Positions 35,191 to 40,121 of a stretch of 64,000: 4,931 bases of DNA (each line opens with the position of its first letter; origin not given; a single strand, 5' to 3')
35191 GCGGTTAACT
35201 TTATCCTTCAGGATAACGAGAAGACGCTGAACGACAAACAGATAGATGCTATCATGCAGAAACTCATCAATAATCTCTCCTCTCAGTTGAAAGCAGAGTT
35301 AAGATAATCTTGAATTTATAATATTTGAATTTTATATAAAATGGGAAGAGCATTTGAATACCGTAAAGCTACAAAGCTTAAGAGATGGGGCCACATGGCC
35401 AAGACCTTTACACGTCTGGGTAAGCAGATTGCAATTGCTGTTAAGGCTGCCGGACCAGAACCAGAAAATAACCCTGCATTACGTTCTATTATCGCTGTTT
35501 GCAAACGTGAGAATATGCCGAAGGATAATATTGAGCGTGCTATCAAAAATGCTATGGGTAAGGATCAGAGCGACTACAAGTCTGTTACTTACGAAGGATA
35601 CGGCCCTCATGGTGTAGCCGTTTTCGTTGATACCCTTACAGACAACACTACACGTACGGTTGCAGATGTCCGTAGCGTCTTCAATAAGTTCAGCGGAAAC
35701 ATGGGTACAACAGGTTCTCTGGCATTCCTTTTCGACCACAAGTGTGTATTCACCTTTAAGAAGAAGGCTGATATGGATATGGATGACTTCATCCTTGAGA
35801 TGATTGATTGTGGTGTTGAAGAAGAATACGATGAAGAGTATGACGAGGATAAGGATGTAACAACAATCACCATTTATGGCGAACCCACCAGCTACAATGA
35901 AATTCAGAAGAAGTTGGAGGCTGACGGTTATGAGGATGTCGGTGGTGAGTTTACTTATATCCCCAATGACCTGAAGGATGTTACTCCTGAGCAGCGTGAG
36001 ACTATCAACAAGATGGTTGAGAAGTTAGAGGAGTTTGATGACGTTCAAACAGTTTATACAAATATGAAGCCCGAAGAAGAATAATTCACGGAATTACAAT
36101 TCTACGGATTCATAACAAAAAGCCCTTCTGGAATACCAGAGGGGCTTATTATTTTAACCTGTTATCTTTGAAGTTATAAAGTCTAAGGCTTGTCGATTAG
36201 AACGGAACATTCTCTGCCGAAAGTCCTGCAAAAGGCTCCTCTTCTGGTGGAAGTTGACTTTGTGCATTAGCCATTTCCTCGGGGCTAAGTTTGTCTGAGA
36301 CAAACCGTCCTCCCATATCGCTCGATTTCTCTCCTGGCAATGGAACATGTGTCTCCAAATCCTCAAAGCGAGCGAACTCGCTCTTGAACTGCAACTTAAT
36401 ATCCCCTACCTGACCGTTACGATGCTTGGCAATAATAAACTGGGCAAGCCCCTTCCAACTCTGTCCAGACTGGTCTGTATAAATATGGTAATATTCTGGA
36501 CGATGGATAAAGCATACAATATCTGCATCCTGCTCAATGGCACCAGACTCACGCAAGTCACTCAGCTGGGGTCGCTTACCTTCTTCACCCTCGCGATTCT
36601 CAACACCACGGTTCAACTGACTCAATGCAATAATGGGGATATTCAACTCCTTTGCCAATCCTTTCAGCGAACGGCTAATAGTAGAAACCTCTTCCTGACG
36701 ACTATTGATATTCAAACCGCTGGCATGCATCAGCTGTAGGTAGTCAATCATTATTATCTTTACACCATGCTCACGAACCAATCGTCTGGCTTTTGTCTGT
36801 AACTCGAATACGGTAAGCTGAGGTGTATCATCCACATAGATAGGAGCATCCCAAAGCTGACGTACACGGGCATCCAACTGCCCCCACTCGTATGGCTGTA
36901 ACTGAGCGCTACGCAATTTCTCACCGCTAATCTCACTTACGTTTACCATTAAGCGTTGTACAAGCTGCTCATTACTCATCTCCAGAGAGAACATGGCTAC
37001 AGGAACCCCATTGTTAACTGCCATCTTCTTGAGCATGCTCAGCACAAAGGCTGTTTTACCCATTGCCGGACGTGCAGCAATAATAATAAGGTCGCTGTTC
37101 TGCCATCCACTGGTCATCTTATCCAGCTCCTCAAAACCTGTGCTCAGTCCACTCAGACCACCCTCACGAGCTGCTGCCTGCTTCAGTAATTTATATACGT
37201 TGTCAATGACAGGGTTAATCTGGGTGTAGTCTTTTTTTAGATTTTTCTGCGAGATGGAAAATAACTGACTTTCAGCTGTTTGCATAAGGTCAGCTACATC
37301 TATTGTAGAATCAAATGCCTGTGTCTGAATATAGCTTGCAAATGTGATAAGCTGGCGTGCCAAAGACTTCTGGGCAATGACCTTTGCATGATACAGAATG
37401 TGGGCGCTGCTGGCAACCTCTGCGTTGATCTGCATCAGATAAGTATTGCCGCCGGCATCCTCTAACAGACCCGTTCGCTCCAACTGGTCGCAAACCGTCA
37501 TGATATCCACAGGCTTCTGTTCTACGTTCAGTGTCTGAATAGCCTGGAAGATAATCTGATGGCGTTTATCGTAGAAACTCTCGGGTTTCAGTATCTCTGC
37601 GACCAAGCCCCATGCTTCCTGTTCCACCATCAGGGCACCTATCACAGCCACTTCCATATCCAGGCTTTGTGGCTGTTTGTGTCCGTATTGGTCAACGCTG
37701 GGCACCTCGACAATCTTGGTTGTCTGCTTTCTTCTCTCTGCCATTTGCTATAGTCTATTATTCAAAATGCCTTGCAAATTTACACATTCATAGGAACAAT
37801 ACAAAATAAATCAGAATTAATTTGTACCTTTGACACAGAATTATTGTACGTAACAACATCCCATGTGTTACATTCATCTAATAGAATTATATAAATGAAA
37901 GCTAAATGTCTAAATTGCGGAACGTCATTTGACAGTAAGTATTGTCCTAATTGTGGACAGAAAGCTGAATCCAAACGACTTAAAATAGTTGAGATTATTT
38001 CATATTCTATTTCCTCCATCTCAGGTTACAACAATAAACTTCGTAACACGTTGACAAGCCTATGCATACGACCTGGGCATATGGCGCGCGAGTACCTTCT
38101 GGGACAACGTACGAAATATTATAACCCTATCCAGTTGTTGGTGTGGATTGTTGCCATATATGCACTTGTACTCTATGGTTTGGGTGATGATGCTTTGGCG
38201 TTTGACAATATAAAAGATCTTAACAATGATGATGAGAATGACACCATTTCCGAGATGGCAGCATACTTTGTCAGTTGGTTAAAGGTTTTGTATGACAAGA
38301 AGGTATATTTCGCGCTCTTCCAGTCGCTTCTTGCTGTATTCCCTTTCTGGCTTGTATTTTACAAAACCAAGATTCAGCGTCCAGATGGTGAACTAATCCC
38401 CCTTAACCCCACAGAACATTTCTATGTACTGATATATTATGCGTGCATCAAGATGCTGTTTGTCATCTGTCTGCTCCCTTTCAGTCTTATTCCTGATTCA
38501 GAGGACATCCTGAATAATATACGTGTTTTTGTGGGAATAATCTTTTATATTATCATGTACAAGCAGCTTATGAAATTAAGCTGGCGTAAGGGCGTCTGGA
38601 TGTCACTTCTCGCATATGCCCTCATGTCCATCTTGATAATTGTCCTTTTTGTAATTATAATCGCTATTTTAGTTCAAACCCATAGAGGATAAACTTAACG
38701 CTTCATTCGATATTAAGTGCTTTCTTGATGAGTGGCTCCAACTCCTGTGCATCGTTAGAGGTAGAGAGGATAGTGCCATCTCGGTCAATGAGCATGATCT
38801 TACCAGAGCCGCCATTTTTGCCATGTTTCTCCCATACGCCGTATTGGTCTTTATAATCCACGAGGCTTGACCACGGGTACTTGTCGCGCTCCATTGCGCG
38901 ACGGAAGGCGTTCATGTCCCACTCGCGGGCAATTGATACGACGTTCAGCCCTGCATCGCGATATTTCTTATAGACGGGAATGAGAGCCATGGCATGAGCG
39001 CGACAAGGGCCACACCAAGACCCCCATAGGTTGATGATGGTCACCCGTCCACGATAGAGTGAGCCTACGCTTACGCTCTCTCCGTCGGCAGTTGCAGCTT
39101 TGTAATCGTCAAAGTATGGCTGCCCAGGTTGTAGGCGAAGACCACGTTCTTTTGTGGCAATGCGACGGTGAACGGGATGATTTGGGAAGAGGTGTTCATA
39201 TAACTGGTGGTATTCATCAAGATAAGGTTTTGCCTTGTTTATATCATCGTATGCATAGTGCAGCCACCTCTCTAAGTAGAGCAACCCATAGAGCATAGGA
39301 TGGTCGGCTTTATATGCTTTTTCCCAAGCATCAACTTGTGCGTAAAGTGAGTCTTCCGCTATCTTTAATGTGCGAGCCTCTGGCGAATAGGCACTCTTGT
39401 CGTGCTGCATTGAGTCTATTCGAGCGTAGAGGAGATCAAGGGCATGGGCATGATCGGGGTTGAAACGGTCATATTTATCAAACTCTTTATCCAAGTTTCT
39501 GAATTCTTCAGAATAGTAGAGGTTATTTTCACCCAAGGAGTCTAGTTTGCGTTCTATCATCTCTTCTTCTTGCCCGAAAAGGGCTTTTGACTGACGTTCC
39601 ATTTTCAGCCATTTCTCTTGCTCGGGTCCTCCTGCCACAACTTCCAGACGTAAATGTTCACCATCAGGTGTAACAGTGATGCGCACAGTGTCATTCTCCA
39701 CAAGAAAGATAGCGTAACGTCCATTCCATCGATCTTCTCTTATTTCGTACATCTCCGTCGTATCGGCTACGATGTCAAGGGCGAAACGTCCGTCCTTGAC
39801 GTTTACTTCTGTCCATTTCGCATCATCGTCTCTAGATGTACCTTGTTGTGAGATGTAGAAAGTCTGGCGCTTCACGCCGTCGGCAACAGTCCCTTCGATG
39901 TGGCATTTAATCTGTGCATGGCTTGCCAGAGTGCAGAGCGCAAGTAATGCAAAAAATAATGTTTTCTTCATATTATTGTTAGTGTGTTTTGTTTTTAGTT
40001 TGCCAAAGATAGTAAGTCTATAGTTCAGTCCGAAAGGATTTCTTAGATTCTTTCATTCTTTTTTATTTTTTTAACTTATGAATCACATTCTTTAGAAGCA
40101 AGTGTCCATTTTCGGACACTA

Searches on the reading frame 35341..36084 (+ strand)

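Call 45: search_protein_families(library=pfam, proteins=[window:35341-36084:+], max_evalue=0.00001)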
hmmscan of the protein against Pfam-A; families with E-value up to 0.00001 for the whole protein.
window:35341-36084:+ (247 aa): 2 families
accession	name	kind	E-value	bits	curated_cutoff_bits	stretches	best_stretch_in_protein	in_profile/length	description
PF01709.26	Transcrip_reg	-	1.1e-51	175.1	27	1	79-242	1-160/160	TACO1/YebC second and third domain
PF20772.2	TACO1_YebC_N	-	7.2e-24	84.5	36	1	4-74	2-73/73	TACO1/YebC protein N-terminal domain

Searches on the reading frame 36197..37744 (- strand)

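Call 45: search_protein_families(library=pfam, proteins=[window:36197-37744:-], max_evalue=0.00001)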
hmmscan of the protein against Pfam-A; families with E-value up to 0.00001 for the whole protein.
window:36197-37744:- (515 aa): 5 families
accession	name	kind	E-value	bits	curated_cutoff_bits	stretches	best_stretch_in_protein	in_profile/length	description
PF03796.21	DnaB_C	-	1.7e-106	355.7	27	1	199-462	1-255/255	DnaB-like helicase C terminal domain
PF00772.26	DnaB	-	2.6e-30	104.9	23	1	24-124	2-102/103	DnaB-like helicase N terminal domain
PF13481.12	AAA_25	-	8.5e-08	32.5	27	1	201-376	16-189/195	AAA domain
PF06745.19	ATPase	-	7.2e-06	26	26.6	0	201-362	2-153/231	KaiC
PF20307.4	divDNAB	-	7.3e-06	25.3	26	0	180-245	37-105/356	Divergent DnaB-like ATPase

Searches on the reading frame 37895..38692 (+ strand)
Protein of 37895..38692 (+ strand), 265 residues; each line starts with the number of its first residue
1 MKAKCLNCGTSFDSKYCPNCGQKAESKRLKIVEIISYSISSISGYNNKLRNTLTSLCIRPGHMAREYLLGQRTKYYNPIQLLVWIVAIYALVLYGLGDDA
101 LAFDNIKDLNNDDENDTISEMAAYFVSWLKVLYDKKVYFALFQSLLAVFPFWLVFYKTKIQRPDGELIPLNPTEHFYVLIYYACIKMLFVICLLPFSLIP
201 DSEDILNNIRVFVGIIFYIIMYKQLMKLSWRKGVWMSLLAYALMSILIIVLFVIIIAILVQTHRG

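Call 45: search_protein_families(library=pfam, proteins=[window:37895-38692:+], max_evalue=0.00001)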
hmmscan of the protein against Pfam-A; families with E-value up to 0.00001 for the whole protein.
window:37895-38692:+ (265 aa): 1 family
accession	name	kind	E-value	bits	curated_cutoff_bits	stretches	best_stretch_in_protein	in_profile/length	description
PF12412.13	DUF3667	-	3.7e-12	46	27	1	47-89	2-44/45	Protein of unknown function (DUF3667)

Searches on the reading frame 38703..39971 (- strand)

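Call 45: search_protein_families(library=pfam, proteins=[window:38703-39971:-], max_evalue=0.00001)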
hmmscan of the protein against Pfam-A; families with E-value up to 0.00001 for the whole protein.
window:38703-39971:- (422 aa): 4 families
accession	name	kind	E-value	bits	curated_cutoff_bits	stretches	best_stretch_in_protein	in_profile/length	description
PF08534.16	Redoxin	-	1.8e-12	47.7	26.6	1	291-409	10-136/148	Redoxin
PF00578.27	AhpC-TSA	-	2.4e-12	47.3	26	1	289-401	7-121/124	AhpC/TSA family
PF14289.11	DUF4369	-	1.1e-07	32.7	25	1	24-121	2-91/91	Domain of unknown function (DUF4369)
PF13905.12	Thioredoxin_8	-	4e-06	27.5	27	0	308-401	1-94/94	Thioredoxin-like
